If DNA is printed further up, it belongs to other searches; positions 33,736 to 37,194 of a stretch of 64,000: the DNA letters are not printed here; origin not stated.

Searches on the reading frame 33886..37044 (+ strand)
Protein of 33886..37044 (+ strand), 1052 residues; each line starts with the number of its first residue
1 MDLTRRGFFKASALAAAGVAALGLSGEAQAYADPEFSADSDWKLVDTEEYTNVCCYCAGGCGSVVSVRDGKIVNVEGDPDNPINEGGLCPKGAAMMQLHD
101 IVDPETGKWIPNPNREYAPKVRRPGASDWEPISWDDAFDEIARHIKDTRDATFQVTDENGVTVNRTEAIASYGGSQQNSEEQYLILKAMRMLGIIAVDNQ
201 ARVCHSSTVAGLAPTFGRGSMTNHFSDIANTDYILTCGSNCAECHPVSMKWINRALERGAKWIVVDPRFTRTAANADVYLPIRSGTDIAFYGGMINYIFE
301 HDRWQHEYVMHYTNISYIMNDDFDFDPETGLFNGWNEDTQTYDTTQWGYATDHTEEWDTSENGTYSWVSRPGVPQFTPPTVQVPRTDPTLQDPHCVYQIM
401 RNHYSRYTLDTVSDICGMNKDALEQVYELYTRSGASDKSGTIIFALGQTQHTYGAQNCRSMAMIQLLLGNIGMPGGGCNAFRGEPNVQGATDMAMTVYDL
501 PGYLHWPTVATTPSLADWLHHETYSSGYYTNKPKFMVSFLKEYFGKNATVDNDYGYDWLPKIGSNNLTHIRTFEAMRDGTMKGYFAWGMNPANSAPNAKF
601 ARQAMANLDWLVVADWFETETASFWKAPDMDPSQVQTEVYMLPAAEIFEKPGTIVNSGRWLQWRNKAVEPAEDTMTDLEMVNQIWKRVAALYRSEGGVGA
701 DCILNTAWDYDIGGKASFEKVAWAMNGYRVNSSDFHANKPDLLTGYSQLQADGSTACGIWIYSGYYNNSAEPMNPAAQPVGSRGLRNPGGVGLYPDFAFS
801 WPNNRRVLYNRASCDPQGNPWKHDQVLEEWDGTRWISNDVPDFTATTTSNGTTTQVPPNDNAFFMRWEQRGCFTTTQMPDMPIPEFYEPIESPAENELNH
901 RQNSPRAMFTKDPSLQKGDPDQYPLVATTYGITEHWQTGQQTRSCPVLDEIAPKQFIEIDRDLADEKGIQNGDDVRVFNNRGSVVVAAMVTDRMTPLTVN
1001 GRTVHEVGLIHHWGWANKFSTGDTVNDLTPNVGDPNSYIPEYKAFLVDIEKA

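Call 68: search_protein_families(library=ncbifam, proteins=[window:33886-37044:+], max_evalue=1e-10)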
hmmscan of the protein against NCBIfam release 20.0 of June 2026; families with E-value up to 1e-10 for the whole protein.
window:33886-37044:+ (1052 aa): 22 families
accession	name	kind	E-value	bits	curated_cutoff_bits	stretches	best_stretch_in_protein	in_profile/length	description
TIGR01553.1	formate-DH-alph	equivalog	0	1081.6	814.2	2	383-1051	345-1009/1009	formate dehydrogenase-N subunit alpha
NF041513.1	formate_DH_Act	exception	2.4e-281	936.2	1400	1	51-1050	44-1047/1067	formate dehydrogenase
TIGR01591.1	Fdh-alpha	equivalog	1.3e-115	387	666.25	4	53-311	2-236/672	formate dehydrogenase subunit alpha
NF047855.1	AssmNtatRedNasC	equivalog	9.6e-70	235.7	1100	2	48-314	19-264/708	assimilatory nitrate reductase catalytic subunit NasC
NF010055.0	PRK13532.1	equivalog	4e-56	190.8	904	1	1-491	1-419/830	nitrate reductase catalytic subunit NapA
TIGR01706.1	NAPA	equivalog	7.7e-54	183.2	930.55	1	3-491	2-419/830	periplasmic nitrate reductase subunit alpha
TIGR01701.1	Fdhalpha-like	subfamily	1.6e-44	152.2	582.15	2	118-314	102-307/744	FdhF/YdeP family oxidoreductase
TIGR03479.1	DMSO_red_II_alp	subfamily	6.4e-40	137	984.75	1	27-690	37-645/913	molybdopterin-dependent oxidoreductase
NF041323.1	Nitr_red_NasA_Halo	equivalog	4.5e-38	131.2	1000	1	57-314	3-237/673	assimilatory nitrate reductase NasA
TIGR02166.1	dmsA_ynfE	subfamily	7e-37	126.9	777.7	1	3-313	1-299/794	DMSO/selenate family reductase complex A subunit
NF041885.1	selenate_YnfE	exception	1.7e-30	105.6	1675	1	3-312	3-305/805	selenate/tellurate reductase subunit YnfE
NF012032.0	PRK15488.1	equivalog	7.5e-30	103.6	694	1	1-314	1-282/759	thiosulfate reductase PhsA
NF011566.1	PRK14990.1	exception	1e-25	89.9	1600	1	3-310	14-316/814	dimethylsulfoxide reductase subunit A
TIGR02693.1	arsenite_ox_L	equivalog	1.9e-25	89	359.05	0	63-482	67-418/806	arsenate reductase (azurin) large subunit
NF041884.1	selenate_YnfF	exception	2.1e-24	85.5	1650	1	4-301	2-287/798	selenate/tellurate reductase subunit YnfF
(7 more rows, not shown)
